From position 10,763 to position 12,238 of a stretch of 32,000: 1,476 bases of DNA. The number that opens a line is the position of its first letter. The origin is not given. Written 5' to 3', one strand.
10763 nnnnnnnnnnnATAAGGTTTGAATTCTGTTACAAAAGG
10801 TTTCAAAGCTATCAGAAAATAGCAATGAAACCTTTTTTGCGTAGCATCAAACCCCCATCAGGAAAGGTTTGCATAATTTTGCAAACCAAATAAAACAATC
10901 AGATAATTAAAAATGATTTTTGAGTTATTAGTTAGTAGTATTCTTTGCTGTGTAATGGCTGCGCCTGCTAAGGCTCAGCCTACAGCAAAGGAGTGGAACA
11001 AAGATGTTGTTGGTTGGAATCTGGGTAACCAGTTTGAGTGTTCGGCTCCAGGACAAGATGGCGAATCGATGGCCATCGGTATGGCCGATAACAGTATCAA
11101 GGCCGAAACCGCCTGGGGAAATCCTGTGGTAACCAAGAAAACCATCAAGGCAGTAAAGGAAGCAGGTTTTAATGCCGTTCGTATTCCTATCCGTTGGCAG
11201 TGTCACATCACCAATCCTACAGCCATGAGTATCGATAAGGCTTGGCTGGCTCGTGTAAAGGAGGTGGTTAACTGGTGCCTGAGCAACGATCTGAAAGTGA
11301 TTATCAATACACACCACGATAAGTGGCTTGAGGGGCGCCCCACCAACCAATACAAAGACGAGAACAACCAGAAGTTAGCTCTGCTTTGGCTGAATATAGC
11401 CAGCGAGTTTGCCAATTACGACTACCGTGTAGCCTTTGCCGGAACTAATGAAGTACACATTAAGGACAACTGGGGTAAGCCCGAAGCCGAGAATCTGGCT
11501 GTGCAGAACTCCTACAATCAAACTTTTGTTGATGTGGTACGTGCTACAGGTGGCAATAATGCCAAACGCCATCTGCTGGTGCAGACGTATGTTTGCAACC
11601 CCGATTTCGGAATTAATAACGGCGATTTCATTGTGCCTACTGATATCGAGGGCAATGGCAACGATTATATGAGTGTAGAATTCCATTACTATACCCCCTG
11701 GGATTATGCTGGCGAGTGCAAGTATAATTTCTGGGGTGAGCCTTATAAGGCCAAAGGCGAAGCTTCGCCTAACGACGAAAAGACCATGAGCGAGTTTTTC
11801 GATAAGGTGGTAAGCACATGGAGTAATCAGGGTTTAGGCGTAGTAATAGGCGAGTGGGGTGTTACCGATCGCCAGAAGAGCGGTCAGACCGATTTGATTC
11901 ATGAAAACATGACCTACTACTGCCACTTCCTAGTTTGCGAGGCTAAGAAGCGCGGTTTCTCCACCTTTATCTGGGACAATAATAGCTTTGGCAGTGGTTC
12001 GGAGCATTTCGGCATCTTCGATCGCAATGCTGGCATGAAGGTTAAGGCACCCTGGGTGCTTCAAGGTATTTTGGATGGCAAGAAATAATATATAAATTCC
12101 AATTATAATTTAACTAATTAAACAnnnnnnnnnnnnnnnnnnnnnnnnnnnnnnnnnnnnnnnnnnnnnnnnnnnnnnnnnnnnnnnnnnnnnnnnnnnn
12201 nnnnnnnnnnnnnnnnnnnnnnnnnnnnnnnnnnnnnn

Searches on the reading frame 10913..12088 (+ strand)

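Call 56: search_protein_families(library=pfam, proteins=[window:10913-12088:+], max_evalue=0.00001)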
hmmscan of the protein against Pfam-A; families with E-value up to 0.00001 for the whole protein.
window:10913-12088:+ (391 aa): 1 family
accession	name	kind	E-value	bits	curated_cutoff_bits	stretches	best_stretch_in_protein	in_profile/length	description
PF00150.24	Cellulase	-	2e-55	188.6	23.5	1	60-359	9-271/272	Cellulase (glycosyl hydrolase family 5)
